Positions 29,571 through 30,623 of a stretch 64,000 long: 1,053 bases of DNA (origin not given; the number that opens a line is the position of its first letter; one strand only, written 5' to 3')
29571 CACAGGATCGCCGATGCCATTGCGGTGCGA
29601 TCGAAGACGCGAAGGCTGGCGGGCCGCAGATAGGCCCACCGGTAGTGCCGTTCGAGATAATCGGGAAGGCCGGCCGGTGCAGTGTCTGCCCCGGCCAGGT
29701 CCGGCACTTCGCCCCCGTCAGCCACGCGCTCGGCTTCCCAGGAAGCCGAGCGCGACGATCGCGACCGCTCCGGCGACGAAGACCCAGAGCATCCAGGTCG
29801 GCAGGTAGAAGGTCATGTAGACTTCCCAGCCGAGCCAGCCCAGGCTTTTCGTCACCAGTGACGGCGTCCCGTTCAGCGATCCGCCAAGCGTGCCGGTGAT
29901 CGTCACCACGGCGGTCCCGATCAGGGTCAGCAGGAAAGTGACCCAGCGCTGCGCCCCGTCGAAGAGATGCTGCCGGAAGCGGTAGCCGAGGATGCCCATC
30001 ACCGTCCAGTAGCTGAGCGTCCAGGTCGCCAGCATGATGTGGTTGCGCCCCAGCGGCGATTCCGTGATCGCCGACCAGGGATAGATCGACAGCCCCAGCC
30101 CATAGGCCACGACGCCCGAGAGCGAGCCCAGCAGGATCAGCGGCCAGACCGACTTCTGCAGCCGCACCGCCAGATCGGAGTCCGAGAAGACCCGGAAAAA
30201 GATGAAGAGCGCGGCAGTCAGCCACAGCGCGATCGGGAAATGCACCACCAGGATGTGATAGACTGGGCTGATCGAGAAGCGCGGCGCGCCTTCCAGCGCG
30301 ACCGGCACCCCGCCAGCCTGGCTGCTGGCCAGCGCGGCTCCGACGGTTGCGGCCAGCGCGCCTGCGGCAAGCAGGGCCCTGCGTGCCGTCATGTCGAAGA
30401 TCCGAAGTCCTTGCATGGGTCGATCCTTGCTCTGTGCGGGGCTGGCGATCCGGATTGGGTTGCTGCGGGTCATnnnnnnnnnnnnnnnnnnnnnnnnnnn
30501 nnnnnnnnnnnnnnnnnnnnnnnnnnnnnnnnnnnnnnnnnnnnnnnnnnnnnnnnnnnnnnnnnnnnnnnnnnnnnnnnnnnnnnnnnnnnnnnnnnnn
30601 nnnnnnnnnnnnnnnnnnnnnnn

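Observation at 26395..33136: CorE-like ECF sigma factor heads a co-directional redox/metal gene cluster with no described function as a unit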

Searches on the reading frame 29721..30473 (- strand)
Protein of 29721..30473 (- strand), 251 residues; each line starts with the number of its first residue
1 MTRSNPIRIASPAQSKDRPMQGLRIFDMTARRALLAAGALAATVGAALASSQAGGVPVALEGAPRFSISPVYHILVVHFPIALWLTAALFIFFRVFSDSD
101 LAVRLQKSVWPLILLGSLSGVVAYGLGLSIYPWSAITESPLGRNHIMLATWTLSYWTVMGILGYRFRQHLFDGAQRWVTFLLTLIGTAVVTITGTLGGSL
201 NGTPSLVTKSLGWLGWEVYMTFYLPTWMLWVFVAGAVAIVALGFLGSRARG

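Call 6: search_protein_families(library=pfam, max_evalue=0.01, proteins=[window:29721-30473:-])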
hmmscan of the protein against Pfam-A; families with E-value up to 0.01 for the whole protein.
window:29721-30473:- (251 aa): 1 family
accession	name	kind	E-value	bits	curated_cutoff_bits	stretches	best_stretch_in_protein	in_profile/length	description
PF09990.14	DUF2231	-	9.1e-06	26.2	26.4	1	73-200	5-129/139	Predicted membrane protein (DUF2231)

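Call 7: search_protein_families(library=ncbifam, max_evalue=0.01, proteins=[window:29721-30473:-])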
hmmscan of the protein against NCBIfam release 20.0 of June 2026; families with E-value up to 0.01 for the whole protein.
window:29721-30473:- (251 aa): 0 families

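Call 40: find_homologous_proteins(query=window:29721-30473:-, max_evalue=0.001)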
Query window:29721-30473:- (251 aa): 162 proteins with E <= 0.001 among 8000 candidates; the best 120 are listed.
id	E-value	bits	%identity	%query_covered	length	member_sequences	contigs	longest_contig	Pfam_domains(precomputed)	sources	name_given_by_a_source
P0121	7.3e-148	509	95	100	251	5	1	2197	PF09990.15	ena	-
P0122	2.9e-112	392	77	96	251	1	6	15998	PF09990.15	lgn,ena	-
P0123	3.4e-112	392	78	95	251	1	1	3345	PF09990.15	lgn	-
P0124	8.4e-112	391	77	95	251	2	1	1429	PF09990.15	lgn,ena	-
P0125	2.2e-111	389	76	96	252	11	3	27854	PF09990.15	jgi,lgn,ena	-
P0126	2.2e-111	389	77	95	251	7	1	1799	PF09990.15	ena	-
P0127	4.9e-111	388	88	78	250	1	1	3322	PF09990.15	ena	-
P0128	7.1e-111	388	77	95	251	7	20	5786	PF09990.15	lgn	-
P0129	1.0e-110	387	85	80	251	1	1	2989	PF09990.15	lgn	-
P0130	3.1e-110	386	77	95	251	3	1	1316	PF09990.15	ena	-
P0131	9.1e-110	384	76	97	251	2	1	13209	PF09990.15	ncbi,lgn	-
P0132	1.7e-109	383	86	78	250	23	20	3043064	PF09990.15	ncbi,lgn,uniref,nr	ncbi:hypothetical protein SAMN05444851_1712 [Aliiroseovarius sediminilitoris]|uniref:DUF2231 domain-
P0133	1.8e-109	383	78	89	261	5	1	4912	PF09990.15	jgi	-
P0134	7.1e-108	378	85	77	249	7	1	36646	PF09990.15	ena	-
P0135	4.5e-107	375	86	80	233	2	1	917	PF09990.15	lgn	-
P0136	1.1e-106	374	83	78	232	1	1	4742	PF09990.15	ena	-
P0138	5.5e-103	362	70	100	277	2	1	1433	PF09990.15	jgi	jgi:uncharacterized membrane protein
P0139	2.7e-102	360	72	94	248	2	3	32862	PF09990.15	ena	-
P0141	1.2e-101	357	67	95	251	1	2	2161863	PF09990.15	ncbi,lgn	-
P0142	9.7e-101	354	78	80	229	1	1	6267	PF09990.15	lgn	-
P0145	5.8e-100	352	67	98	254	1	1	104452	PF09990.15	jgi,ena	-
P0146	7.2e-100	352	65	99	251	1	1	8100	PF09990.15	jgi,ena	-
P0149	7.3e-99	348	63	99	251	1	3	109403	PF09990.15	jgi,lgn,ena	-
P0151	1.3e-98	347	73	88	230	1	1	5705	PF09990.15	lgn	-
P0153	2.3e-98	347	66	94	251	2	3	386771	PF09990.15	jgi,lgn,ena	-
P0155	4.0e-98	346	63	100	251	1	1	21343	PF09990.15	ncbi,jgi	-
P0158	1.6e-97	344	63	100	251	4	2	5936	PF09990.15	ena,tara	tara:strand:- start:351 stop:1106 length:756 start_codon:yes stop_codon:yes gene_type:complete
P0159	1.7e-97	344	72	88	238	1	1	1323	PF09990.15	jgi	jgi:uncharacterized membrane protein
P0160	1.8e-97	344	64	100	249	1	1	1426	PF09990.15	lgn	-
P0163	8.4e-97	342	67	94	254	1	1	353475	PF09990.15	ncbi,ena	-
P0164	1.9e-96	340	63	99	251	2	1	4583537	PF09990.15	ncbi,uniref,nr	uniref:DUF2231 domain-containing protein n=1 Tax=Pararhizobium sp. IMCC3301 TaxID=3067904 RepID=UPI0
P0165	2.2e-96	340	63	100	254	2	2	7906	PF09990.15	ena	-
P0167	2.8e-96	340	64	95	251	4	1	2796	PF09990.15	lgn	-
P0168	3.2e-96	340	62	100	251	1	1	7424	PF09990.15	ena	-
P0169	3.5e-96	340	63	99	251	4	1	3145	PF09990.15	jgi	-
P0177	4.4e-95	336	70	80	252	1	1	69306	PF09990.15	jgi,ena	-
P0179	4.5e-95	336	72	82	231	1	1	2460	PF09990.15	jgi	jgi:hypothetical protein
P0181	6.2e-95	335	73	73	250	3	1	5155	PF09990.15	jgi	-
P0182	8.3e-95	335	63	100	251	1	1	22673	PF09990.15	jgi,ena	-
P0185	2.6e-94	333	73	81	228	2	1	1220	PF09990.15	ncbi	-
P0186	3.5e-94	333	63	99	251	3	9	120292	PF09990.15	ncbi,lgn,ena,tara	tara:strand:- start:11976 stop:12731 length:756 start_codon:yes stop_codon:yes gene_type:complete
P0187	5.6e-94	332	64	97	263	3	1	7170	PF09990.15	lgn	-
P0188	5.6e-94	332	73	81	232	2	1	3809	PF09990.15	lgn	-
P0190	1.1e-93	331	70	82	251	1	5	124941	PF09990.15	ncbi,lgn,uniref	uniref:DUF2231 domain-containing protein n=2 Tax=Yoonia sp. TaxID=2212373 RepID=UPI0040480F85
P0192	1.4e-93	331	65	99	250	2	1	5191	PF09990.15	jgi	-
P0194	3.3e-93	330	62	95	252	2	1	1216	PF09990.15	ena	-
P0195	3.6e-93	330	61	100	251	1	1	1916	PF09990.15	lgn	-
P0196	4.1e-93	329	75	81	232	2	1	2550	PF09990.15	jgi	-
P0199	9.6e-93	328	62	99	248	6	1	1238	PF09990.15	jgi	-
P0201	3.0e-92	327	71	81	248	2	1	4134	PF09990.15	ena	-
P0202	3.1e-92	327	62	100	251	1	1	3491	PF09990.15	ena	-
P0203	6.5e-92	326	62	99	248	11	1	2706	PF09990.15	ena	-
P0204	7.0e-92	325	63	100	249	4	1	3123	PF09990.15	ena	-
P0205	1.2e-91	325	71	81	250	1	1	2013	PF09990.15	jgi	jgi:Predicted membrane protein (DUF2231)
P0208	1.4e-91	324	63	95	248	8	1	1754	PF09990.15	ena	-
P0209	6.4e-91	322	83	72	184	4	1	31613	PF09990.15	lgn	-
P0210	6.7e-91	322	73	81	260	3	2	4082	PF09990.15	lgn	-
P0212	2.4e-90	320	59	100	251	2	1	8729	PF09990.15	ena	-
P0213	3.9e-90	320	66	92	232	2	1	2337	PF09990.15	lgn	-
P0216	1.3e-89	318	69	87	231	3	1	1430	PF09990.15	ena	-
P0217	1.4e-89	318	80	71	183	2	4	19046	PF09990.15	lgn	-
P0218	2.0e-89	317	82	72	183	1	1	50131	PF09990.15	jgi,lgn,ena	-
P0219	3.1e-88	314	80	72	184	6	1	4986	PF09990.15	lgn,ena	-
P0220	3.8e-88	313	59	98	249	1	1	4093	PF09990.15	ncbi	-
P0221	1.7e-87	311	66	91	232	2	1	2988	PF09990.15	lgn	-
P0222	1.3e-86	308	78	72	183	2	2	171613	PF09990.15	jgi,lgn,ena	-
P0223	1.8e-86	308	78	72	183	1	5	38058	PF09990.15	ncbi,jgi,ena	-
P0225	1.1e-84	302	76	72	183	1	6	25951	PF09990.15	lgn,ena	-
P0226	1.2e-83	299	76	72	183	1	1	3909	PF09990.15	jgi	-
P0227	1.3e-83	298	69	76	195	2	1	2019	PF09990.15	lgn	-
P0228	1.8e-83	298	76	72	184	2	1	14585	PF09990.15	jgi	jgi:predicted membrane protein DUF2231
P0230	4.1e-83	297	75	71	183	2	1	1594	PF09990.15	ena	-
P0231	1.1e-82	295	74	72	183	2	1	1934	PF09990.15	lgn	-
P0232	3.2e-82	294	76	71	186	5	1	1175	PF09990.15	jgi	-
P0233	6.0e-82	293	73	72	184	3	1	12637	PF09990.15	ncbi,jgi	-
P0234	6.6e-82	293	74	71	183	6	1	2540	PF09990.15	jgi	-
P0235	1.2e-81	292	75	71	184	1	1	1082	PF09990.15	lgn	-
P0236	1.7e-81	291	74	72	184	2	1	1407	PF09990.15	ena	-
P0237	1.7e-80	288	74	72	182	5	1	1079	PF09990.15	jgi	-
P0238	2.2e-80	288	73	72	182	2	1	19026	PF09990.15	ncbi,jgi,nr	ncbi:MAG: hypothetical protein GXP01_09850 [Alphaproteobacteria bacterium]|nr:hypothetical protein [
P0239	1.4e-79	285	72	72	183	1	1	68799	PF09990.15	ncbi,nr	ncbi:MAG: hypothetical protein L3J21_05970 [Devosiaceae bacterium]|nr:hypothetical protein [Devosiac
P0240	1.8e-78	282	72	71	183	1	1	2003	PF09990.15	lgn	-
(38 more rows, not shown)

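Call 51: predict_structure(alignment_id=A3)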
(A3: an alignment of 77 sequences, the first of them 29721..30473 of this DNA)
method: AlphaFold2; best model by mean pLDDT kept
length: 251 residues; sequences in the alignment: 77
mean_pLDDT: 68.9   pTM: 0.54
mean pLDDT of the five models: 68.9, 68.4, 68.2, 62.4, 60.4
residues with pLDDT >= 90: 12; 70-90: 116; 50-70: 89; < 50: 34
segments of 3 or more residues with pLDDT < 50: 20-23, 47-66, 197-201
pLDDT, mean of each block of 10 residues (from residue 1): 59 52 57 68 49 39 51 67 85 91 86 79 73 62 68 74 79 86 82 56 62 66 66 85 80 49
secondary structure, 60 per line:
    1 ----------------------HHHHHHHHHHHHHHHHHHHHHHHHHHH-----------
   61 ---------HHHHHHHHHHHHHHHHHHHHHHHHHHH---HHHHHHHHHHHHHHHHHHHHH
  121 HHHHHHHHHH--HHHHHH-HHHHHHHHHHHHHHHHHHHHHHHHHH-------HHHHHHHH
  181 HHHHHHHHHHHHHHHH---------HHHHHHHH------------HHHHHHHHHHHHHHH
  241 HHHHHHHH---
elements in order: H23-49 H70-96 H100-130 H133-138 H140-165 H173-196 H206-213 H226-248

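Call 56: fold_search(model_id=the predicted structure, library=pdb)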
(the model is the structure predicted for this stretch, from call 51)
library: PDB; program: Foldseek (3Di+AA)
matches with E <= 10: 296; with E <= 0.001: 0
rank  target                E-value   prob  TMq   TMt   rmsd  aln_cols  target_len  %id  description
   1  1qu7_A                4.4e-01  0.13  0.15  0.15  42.4       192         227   14  FOUR HELICAL-BUNDLE STRUCTURE OF THE CYTOPLASMIC DOMAIN OF A SERINE CHEMOTAXIS RECEPTOR (released 2000-07-12)
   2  8ekp_A                6.7e-01  0.51  0.32  0.16   8.3       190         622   15  Apo rat TRPV2 in nanodiscs, state 1 (released 2023-09-27)
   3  7zji_B                6.7e-01  0.21  0.21  0.11  22.0       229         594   11  Transient receptor potential cation channel subfamily V member 2,Enhanced green fluorescent protein (released 2023-01-18)
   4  8ffm_A                7.0e-01  0.44  0.26  0.13   6.9       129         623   14  Wildtype rat TRPV2 in nanodiscs bound to RR and 2-APB (released 2024-02-07)
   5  8tmj_B                7.4e-01  0.44  0.28  0.21  27.5       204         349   11  Cryo-EM structure of CorA in complex with conformation-specific synthetic antibody C18 and 100 uM MgCl2, State MG0.1-2 (released 2025-02-12)
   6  9b3x_A                7.8e-01  0.30  0.27  0.15   8.6       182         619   16  Rat TRPV2 E724A/D725A bound to 2-APB (released 2025-02-26)
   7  7xmc_C                8.7e-01  0.41  0.27  0.33   6.9       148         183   15  Cryo-EM structure of Cytochrome bo3 from Escherichia coli, apo structure with DMSO (released 2022-12-21)
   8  7xer_A                9.6e-01  0.28  0.29  0.16   8.0       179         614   16  Structure of mTRPV2_Q525T (released 2022-08-17)
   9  6dg6_A                1.0e+00  0.85  0.30  0.64   4.0       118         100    9  Structure of a de novo designed Interleukin-2/Interleukin-15 mimetic (released 2019-01-16)
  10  8uck_c                1.0e+00  0.44  0.33  0.31  11.8       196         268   14  Komagataella pastoris Cytochrome c oxidase (9 subunits) in complex with human VMAT2 (released 2024-10-09)
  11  9b3u_A                1.0e+00  0.38  0.26  0.13   6.9       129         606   14  Rat TRPV2 WT bound to probenecid (released 2025-02-26)
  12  9b3u_B                1.0e+00  0.38  0.26  0.13   6.9       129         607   14  Rat TRPV2 WT bound to probenecid (released 2025-02-26)
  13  6u88_A                1.0e+00  0.33  0.26  0.13   7.9       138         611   14  CBD-bound full-length rat TRPV2 in nanodiscs, state 2 (released 2019-10-16)
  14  7cub_C                1.0e+00  0.30  0.28  0.34  11.2       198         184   18  2.55-Angstrom Cryo-EM structure of Cytochrome bo3 from Escherichia coli in Native Membrane (released 2021-08-25)
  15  7f02_C                1.1e+00  0.57  0.30  0.32   6.4       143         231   13  Cytochrome c-type biogenesis protein CcmABCD from E. coli (released 2022-11-09)
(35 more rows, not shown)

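Call 100: search_protein_representatives(alignment_id=A3)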
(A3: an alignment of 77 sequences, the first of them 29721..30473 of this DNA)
Query: 77 sequences, 251 profile positions. Proteins with E-value up to 0.001 (for the whole library): 107; up to 1e-10: 52; up to 1e-30: 18. The best 107 are listed.
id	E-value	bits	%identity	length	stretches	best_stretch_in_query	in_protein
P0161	1.7e-133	460.0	-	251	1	1-250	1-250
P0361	2.2e-75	269.5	-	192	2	1-126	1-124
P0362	4.5e-74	265.3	-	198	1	111-250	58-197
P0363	1.2e-55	204.9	-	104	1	147-249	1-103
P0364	1.1e-52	195.1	-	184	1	70-250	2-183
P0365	2.8e-46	174.2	-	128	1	1-122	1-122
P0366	4.8e-42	160.4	-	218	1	72-249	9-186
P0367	9.7e-42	159.3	-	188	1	70-244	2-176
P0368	2.2e-41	158.2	-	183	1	71-250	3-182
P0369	4.4e-41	157.2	-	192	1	70-245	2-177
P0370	1.2e-38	149.2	-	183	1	69-250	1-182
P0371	1.2e-37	145.9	-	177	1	161-245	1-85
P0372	2.8e-37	144.8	-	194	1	72-246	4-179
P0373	3.9e-36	141.0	-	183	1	72-249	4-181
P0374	2.8e-35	138.2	-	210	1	72-217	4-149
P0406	1.4e-11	60.6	-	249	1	184-250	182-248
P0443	6.2e-06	42.0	-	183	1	69-200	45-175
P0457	1.9e-04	37.2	-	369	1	53-200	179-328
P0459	2.1e-04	37.0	-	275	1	70-200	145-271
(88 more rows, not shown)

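Call 101: search_protein_families(library=pfam, max_evalue=0.01, proteins=[P0457, P0459, P0443, P0406])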
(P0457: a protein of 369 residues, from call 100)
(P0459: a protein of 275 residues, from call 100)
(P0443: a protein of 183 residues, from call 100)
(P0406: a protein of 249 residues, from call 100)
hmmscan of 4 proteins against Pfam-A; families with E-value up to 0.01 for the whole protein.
P0457 (369 aa): 1 family
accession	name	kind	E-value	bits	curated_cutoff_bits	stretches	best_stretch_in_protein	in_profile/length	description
PF09990.14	DUF2231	-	2.4e-13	50.8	26.4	1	199-336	4-137/139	Predicted membrane protein (DUF2231)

P0459 (275 aa): 1 family
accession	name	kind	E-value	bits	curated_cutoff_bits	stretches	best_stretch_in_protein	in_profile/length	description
PF09990.14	DUF2231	-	1.8e-19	70.6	26.4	1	147-273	4-131/139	Predicted membrane protein (DUF2231)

P0443 (183 aa): 4 families
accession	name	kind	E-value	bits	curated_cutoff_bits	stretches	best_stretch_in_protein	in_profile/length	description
PF09990.14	DUF2231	-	9.1e-20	71.6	26.4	1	48-181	4-135/139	Predicted membrane protein (DUF2231)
PF05940.17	NnrS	-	4.1e-05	23.6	28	1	43-164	42-145/371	NnrS protein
PF01925.25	TauE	-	0.00035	20.7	32.6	1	60-177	44-152/237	Sulfite exporter TauE/SafE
PF12670.12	DUF3792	-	0.00042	20.9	31.3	1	125-167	12-54/115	Protein of unknown function (DUF3792)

P0406 (249 aa): 1 family
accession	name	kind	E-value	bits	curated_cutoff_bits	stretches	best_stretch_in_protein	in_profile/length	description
PF09459.16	EB_dh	-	1.3e-11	45.4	33.3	1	42-139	14-89/236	Ethylbenzene dehydrogenase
